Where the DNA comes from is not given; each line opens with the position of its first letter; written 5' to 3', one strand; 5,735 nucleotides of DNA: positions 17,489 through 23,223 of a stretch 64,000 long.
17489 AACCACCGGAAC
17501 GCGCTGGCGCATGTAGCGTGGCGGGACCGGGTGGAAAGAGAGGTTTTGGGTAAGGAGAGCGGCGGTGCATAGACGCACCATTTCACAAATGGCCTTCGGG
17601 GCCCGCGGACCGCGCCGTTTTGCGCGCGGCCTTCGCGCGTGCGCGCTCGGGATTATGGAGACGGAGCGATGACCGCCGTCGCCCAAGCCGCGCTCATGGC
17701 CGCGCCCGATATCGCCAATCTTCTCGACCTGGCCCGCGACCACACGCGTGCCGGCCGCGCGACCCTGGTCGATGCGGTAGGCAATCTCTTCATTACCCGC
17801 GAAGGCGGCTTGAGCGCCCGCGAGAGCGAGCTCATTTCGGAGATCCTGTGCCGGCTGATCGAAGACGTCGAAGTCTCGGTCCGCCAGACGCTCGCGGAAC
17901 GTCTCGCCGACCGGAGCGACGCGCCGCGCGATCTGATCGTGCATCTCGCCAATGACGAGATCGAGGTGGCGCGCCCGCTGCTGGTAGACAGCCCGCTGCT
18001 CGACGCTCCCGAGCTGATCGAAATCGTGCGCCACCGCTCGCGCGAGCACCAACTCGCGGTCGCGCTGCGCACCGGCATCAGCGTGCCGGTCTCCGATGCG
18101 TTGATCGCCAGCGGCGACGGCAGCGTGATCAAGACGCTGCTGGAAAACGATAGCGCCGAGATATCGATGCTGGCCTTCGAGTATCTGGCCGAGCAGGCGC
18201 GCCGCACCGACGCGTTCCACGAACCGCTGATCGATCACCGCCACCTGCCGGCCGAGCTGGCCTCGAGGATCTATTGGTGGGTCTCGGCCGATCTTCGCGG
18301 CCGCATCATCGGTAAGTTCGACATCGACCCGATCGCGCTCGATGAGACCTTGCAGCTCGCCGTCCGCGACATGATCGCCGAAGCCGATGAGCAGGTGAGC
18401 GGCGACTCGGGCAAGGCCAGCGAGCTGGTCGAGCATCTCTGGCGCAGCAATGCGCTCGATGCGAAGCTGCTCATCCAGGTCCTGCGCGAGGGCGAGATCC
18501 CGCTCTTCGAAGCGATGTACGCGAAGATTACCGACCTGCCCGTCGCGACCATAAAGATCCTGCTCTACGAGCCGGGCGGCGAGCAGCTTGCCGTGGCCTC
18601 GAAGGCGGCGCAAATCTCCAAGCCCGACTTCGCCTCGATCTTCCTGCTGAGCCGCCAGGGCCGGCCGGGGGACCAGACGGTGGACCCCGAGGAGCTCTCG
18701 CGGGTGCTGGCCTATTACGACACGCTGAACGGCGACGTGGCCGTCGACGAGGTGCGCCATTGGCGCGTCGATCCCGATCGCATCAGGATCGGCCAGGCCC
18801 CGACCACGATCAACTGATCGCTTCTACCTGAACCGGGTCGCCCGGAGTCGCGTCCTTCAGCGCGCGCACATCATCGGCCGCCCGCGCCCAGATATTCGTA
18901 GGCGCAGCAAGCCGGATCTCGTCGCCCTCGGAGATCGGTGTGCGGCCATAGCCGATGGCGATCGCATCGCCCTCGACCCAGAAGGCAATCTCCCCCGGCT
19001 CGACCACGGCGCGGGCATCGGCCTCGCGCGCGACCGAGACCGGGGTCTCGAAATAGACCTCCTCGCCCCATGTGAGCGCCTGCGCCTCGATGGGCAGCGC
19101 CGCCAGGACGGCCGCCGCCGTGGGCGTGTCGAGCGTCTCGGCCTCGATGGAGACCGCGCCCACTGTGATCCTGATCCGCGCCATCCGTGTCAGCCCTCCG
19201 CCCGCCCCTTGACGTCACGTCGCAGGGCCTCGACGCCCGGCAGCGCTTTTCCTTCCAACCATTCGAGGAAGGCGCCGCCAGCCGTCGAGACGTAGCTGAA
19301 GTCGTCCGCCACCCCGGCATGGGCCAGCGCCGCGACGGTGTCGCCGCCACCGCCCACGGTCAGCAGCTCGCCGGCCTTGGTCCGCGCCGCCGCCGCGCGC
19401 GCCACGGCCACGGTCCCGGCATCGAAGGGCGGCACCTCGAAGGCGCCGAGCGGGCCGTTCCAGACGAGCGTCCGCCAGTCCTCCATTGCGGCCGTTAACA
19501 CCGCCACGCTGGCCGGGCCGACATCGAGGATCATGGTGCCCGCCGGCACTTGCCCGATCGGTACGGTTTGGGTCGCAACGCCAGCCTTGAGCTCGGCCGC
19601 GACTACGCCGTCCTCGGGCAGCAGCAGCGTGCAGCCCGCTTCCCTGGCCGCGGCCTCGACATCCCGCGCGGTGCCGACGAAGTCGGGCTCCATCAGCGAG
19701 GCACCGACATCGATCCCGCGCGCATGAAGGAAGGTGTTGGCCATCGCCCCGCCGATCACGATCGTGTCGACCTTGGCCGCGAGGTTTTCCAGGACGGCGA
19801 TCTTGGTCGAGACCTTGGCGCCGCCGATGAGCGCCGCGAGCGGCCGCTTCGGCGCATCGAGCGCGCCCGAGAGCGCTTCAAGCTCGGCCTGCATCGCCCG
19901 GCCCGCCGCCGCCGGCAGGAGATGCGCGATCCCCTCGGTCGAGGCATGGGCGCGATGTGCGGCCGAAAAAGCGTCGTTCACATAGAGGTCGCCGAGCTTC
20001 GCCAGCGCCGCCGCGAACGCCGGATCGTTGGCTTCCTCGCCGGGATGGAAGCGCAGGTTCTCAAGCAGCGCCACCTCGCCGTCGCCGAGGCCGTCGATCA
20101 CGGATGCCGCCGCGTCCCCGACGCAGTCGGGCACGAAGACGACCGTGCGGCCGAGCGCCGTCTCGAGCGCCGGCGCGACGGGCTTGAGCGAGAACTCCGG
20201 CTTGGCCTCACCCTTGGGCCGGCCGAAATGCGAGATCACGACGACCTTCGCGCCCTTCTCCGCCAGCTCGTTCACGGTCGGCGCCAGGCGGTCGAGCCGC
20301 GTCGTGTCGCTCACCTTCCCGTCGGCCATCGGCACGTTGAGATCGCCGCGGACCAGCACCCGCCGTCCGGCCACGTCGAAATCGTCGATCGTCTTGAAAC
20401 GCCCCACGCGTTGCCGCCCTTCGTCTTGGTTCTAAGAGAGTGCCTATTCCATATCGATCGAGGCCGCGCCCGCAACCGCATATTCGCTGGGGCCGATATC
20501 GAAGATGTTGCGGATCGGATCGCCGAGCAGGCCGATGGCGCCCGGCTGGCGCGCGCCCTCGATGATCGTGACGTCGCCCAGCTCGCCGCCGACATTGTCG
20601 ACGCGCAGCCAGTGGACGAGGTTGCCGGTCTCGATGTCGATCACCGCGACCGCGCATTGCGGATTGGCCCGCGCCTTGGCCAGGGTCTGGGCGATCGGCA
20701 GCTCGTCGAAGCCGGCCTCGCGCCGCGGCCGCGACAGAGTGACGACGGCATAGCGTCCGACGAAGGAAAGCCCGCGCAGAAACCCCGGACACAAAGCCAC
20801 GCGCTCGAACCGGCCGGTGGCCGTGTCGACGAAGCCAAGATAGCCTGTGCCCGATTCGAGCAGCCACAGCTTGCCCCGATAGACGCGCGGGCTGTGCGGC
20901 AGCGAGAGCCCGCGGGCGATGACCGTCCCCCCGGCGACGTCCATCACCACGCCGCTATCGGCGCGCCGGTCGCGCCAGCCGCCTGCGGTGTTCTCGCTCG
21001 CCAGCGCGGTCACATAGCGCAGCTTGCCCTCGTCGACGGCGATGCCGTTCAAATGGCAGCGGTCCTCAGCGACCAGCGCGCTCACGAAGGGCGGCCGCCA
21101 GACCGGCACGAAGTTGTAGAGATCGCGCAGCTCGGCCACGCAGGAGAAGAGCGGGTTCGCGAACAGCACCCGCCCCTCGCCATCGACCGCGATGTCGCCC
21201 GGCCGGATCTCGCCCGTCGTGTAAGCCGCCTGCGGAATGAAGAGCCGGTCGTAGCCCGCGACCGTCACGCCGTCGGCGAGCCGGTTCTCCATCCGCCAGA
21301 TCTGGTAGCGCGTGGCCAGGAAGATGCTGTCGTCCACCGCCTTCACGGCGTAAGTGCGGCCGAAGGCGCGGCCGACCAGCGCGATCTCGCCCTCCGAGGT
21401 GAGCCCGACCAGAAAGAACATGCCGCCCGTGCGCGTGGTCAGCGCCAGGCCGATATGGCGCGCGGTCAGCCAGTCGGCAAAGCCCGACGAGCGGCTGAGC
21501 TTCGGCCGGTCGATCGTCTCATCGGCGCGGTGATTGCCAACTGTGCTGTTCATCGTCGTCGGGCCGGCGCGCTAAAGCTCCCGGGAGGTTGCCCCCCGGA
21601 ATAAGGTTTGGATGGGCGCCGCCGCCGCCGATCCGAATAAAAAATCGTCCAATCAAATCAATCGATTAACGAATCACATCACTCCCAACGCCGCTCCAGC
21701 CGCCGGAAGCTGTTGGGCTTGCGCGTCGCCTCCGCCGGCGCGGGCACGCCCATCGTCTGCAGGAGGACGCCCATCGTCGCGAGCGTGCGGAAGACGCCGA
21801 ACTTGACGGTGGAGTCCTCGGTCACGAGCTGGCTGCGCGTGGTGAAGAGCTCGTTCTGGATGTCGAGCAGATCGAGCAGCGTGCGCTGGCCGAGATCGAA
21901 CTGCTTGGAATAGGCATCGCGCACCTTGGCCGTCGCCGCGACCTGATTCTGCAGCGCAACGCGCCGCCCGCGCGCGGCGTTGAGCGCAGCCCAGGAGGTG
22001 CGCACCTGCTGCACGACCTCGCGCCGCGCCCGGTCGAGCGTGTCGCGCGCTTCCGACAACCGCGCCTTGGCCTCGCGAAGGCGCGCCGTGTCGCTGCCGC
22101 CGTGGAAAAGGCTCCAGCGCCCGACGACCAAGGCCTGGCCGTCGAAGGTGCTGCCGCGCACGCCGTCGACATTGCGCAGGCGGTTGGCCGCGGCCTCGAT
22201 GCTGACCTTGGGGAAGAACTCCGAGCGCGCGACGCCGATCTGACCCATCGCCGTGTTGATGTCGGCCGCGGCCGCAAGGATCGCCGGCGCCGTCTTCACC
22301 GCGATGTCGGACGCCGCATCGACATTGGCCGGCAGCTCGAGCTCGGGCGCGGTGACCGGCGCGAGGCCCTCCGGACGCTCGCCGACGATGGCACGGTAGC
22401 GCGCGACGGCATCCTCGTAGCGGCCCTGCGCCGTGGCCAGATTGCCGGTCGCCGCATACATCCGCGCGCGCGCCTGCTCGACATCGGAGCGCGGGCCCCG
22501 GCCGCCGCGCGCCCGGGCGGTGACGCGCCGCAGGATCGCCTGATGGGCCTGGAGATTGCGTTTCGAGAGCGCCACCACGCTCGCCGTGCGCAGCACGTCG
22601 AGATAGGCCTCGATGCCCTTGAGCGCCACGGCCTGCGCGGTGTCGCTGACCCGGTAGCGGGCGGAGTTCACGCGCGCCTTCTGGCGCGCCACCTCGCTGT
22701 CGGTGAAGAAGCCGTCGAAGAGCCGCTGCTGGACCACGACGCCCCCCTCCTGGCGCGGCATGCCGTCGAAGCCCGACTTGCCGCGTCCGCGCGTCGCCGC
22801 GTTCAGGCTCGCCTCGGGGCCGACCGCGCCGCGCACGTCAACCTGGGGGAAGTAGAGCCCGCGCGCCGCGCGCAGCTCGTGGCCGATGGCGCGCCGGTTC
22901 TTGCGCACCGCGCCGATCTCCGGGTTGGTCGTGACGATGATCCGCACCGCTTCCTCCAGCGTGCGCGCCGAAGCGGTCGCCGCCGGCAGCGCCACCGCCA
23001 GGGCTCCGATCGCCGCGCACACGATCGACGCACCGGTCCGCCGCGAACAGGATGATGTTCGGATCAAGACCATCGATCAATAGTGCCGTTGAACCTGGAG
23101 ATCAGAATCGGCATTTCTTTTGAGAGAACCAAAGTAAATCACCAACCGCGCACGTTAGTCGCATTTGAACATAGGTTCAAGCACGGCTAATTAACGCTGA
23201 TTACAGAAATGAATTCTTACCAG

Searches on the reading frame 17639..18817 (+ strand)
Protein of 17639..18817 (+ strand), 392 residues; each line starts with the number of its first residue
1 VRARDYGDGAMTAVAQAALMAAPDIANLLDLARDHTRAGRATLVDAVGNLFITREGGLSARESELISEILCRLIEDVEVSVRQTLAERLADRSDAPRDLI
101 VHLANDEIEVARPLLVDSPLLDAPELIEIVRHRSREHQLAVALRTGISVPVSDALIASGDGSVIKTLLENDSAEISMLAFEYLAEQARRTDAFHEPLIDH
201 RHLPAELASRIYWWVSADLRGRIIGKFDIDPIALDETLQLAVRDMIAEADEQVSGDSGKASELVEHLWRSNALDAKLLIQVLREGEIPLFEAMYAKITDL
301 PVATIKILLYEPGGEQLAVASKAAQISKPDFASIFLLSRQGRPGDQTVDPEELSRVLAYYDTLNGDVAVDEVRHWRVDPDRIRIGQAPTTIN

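Call 72: search_protein_families(library=pfam, proteins=[window:17639-18817:+], max_evalue=0.00001)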
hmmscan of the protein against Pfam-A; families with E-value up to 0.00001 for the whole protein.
window:17639-18817:+ (392 aa): 1 family
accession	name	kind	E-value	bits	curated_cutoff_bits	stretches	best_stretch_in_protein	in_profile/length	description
PF10098.14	DUF2336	-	7.7e-58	196.4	34.6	1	110-368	1-257/262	Uncharacterised protein conserved in bacteria (DUF2336)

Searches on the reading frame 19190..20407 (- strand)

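Call 72: search_protein_families(library=pfam, proteins=[window:19190-20407:-], max_evalue=0.00001)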
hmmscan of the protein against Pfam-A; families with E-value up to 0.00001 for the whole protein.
window:19190-20407:- (405 aa): 1 family
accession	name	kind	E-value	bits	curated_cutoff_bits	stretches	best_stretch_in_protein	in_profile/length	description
PF00162.24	PGK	-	1.8e-146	488.5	27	1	7-387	1-379/379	Phosphoglycerate kinase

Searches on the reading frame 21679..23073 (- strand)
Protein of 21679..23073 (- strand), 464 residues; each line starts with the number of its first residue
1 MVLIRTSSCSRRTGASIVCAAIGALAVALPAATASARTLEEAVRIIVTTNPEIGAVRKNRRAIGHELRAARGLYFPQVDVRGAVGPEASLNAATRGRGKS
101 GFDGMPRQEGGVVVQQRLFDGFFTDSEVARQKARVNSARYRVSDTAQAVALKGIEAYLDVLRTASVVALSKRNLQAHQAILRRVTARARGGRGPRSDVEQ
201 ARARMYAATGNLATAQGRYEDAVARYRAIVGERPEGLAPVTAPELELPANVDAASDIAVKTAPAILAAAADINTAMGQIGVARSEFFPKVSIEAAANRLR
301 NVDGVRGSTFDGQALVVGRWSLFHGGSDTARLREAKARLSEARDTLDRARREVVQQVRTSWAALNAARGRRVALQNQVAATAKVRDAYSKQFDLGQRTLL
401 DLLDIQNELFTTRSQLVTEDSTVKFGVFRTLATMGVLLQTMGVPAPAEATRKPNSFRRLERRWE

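Call 72: search_protein_families(library=pfam, proteins=[window:21679-23073:-], max_evalue=0.00001)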
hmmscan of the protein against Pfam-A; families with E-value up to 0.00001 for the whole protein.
window:21679-23073:- (464 aa): 1 family
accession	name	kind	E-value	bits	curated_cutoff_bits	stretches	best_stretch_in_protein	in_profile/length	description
PF02321.23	OEP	-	1e-51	175.9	22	2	252-419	2-171/187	Outer membrane efflux protein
